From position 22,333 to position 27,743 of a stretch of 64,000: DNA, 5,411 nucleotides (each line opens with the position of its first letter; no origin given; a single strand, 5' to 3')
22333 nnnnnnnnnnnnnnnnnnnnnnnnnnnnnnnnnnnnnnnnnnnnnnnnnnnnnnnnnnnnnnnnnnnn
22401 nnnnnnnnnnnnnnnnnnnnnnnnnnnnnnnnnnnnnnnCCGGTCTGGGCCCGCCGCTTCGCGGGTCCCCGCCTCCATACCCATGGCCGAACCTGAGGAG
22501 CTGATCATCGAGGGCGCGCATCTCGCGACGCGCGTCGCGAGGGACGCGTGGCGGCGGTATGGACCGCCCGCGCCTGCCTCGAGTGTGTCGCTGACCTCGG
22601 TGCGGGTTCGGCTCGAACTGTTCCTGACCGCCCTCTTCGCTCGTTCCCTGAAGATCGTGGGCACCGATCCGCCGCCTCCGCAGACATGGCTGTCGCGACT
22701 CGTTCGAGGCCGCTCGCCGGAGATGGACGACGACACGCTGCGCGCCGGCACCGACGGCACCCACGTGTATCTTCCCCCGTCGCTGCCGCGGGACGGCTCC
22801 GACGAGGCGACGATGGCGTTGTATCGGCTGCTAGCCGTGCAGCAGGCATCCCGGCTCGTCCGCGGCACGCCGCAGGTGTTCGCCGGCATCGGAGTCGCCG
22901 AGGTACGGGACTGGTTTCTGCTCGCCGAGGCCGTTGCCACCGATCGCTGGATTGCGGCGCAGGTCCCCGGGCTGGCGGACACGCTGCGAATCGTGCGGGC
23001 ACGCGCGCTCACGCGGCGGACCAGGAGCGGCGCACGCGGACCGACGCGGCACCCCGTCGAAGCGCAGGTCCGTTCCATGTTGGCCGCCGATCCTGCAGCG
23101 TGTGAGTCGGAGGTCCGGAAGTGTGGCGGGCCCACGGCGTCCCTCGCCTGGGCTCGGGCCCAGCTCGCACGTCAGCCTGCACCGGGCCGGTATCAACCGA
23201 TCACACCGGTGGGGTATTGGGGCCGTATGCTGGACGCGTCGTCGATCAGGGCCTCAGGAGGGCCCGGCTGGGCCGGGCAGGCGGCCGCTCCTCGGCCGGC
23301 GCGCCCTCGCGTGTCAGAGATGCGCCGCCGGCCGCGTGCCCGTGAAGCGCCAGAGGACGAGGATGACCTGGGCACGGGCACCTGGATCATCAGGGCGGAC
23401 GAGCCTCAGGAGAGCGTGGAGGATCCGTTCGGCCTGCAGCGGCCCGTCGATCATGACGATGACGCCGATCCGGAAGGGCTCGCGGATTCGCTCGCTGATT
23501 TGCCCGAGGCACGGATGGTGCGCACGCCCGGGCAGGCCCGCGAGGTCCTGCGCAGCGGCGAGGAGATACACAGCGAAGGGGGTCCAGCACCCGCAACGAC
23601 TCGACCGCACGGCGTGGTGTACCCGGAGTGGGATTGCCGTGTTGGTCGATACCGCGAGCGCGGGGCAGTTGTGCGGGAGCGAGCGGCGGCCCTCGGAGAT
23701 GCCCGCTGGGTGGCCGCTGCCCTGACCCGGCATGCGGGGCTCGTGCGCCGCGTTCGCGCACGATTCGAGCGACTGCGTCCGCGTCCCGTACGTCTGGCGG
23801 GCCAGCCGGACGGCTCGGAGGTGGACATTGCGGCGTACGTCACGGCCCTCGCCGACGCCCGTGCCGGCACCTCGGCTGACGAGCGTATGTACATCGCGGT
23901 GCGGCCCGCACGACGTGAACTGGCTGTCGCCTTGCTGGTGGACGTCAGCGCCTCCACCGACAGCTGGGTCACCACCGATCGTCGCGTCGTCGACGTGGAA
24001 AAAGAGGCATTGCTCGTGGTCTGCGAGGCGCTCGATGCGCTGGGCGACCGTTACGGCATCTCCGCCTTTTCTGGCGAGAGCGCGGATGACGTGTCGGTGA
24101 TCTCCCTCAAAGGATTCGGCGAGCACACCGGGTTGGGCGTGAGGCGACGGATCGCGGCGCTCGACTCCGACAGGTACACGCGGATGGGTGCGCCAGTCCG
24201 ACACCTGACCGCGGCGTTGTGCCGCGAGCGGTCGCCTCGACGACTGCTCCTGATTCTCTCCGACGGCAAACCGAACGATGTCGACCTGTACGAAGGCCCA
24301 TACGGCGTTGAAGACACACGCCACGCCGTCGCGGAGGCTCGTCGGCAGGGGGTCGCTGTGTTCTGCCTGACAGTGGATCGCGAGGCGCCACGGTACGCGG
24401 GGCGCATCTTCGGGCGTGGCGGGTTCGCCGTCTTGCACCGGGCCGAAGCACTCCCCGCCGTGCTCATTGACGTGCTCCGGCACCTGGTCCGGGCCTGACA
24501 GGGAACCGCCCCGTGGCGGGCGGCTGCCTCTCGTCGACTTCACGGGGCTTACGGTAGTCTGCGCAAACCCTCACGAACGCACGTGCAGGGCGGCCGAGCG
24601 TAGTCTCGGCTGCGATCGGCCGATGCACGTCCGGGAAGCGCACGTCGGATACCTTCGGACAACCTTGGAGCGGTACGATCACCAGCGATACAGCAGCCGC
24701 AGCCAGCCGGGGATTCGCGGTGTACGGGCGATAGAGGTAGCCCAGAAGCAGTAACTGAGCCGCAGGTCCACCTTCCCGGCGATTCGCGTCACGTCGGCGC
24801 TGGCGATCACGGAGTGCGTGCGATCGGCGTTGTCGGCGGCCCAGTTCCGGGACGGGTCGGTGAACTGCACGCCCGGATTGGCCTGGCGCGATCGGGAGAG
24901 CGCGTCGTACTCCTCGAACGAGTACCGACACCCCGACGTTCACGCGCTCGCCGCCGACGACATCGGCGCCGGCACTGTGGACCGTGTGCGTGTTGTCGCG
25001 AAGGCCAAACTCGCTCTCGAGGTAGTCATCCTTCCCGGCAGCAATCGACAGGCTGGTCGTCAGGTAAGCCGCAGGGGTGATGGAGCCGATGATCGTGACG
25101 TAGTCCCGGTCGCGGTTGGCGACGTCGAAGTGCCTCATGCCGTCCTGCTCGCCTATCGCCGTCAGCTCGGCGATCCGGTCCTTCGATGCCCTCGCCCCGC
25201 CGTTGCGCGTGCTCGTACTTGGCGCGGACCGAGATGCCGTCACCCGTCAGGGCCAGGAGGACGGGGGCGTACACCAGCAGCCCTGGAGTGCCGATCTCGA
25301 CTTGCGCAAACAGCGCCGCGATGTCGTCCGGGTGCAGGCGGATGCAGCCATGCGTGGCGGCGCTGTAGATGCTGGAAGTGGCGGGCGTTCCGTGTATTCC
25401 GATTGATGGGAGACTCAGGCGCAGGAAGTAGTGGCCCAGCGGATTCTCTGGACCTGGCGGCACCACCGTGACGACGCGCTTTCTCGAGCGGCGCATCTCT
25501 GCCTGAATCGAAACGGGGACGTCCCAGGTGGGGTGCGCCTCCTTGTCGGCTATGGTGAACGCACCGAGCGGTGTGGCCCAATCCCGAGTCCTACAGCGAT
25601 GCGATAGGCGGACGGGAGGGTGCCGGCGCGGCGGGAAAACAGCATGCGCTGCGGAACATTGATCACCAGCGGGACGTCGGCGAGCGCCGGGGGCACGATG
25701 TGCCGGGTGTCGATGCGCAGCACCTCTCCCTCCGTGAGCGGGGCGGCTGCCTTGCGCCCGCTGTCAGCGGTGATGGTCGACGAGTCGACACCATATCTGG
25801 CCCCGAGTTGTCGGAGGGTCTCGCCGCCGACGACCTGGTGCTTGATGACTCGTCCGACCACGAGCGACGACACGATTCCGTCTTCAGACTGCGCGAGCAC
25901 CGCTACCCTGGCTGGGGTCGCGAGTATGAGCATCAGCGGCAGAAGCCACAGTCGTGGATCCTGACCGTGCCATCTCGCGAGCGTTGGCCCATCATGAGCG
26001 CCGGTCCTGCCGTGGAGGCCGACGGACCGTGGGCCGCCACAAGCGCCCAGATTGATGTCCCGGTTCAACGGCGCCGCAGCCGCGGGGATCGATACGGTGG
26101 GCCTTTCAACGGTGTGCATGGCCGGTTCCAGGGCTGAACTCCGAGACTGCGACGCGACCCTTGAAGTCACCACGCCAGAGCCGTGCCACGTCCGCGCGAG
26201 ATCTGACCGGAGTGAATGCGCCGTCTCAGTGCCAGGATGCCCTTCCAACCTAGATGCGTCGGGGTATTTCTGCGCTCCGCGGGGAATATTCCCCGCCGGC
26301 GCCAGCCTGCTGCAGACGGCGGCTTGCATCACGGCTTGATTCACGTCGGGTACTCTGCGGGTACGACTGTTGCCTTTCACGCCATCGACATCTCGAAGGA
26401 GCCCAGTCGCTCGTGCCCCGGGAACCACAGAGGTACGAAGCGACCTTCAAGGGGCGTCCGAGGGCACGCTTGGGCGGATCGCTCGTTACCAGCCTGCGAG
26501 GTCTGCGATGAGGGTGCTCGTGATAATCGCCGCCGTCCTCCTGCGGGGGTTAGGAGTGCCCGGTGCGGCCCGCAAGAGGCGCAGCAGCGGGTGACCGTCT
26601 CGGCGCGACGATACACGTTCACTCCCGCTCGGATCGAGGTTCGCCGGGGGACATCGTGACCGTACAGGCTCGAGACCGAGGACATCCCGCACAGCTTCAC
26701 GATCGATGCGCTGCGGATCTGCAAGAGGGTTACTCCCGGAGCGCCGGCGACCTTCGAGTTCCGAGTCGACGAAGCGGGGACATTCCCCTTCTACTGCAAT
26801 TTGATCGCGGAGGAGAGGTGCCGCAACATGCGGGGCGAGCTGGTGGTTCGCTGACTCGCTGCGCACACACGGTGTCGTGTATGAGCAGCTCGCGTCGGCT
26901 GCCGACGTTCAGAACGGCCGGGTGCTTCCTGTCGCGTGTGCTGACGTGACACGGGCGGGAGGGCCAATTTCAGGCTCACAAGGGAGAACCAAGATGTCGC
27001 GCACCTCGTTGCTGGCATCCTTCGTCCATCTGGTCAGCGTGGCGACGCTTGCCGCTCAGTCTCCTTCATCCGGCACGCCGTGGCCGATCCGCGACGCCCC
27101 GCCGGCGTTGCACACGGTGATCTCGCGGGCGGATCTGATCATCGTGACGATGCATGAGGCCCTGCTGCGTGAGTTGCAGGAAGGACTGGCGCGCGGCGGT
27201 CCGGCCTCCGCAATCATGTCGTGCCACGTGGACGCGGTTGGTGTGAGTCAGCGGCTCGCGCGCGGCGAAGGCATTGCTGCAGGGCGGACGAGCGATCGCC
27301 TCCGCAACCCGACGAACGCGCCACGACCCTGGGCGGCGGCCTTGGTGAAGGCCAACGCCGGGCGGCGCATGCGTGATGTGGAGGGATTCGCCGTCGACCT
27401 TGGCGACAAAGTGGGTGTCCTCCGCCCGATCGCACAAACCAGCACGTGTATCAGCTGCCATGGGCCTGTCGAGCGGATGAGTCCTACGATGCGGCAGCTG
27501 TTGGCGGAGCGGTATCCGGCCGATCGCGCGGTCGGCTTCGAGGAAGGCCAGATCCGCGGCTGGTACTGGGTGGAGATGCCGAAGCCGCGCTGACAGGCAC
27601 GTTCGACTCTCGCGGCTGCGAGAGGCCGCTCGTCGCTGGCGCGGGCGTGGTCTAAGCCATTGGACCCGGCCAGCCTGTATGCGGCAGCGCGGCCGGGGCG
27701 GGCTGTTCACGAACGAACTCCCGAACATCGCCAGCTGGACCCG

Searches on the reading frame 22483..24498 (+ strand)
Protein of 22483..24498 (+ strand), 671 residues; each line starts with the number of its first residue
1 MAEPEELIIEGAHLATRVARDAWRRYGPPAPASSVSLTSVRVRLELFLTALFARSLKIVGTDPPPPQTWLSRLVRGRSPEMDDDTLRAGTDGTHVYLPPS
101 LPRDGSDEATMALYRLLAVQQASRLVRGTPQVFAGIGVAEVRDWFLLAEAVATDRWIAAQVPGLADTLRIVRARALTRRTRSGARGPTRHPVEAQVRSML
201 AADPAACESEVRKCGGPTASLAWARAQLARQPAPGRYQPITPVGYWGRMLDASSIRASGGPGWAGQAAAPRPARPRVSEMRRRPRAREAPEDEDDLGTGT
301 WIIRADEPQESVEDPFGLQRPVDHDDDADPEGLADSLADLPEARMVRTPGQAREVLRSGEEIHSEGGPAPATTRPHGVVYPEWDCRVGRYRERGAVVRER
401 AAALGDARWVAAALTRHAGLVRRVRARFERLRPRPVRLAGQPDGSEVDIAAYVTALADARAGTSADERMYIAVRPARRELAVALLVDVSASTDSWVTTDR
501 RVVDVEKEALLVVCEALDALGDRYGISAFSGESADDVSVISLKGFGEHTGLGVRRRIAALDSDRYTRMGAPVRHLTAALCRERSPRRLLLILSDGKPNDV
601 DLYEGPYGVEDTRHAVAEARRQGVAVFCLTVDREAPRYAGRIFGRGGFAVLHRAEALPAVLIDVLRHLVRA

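Call 8: search_protein_families(library=pfam, proteins=[window:22483-24498:+], max_evalue=0.001)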
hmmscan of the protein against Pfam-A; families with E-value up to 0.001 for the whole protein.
window:22483-24498:+ (671 aa): 2 families
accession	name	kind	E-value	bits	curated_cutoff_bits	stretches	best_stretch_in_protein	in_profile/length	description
PF13519.12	VWA_2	-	4e-05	24.6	27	1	482-595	1-106/107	von Willebrand factor type A domain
PF00092.34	VWA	-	4.3e-05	24.2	23.8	1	482-633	2-141/174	von Willebrand factor type A domain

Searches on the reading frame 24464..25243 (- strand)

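Call 8: search_protein_families(library=pfam, proteins=[window:24464-25243:-], max_evalue=0.001)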
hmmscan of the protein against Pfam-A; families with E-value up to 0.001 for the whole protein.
window:24464-25243:- (259 aa): 1 family
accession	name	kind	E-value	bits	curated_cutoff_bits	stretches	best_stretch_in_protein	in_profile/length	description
PF11854.14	MtrB_PioB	-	7.5e-08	31.8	23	1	25-103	408-486/635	Putative outer membrane beta-barrel porin, MtrB/PioB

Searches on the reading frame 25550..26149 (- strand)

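Call 61: search_protein_families(library=pfam, proteins=[window:25550-26149:-], max_evalue=1)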
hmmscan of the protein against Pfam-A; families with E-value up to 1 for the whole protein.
window:25550-26149:- (199 aa): 3 families
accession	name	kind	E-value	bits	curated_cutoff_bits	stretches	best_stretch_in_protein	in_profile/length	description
PF19451.5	DUF5989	-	0.032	14.7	27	1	66-89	16-39/49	Family of unknown function (DUF5989)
PF01476.26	LysM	-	0.035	14.5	20.9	1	104-146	1-42/43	LysM domain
PF25369.1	SH3_VIII-1_N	-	0.063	13.1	27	1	125-153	16-44/45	Myosin-1-like, N-terminal SH3 domain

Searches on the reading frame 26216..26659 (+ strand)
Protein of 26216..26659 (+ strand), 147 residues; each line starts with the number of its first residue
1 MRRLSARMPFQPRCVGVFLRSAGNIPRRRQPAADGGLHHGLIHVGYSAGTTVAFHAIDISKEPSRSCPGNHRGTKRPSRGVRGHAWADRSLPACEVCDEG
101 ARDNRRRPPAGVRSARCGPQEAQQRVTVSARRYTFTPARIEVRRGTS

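Call 61: search_protein_families(library=pfam, proteins=[window:26216-26659:+], max_evalue=1)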
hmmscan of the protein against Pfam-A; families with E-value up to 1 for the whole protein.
window:26216-26659:+ (147 aa): 1 family
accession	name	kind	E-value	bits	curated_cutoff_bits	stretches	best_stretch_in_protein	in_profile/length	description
PF03575.23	Peptidase_S51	-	0.31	11.1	23.9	1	38-61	114-137/206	Peptidase family S51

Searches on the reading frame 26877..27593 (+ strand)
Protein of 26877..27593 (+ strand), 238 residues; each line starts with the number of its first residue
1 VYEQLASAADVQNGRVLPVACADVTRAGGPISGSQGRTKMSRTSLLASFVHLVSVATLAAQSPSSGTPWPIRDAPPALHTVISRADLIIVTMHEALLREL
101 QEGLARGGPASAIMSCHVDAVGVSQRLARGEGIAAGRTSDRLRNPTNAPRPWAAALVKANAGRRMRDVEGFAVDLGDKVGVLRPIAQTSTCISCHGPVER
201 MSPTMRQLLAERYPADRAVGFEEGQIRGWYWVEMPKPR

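Call 8: search_protein_families(library=pfam, proteins=[window:26877-27593:+], max_evalue=0.001)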
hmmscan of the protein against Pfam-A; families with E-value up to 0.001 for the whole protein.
window:26877-27593:+ (238 aa): 1 family
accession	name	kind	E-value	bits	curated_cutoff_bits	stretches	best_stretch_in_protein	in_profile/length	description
PF11845.13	Tll0287-like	-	3.5e-13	50.6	24.1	1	81-235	8-144/144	Tll0287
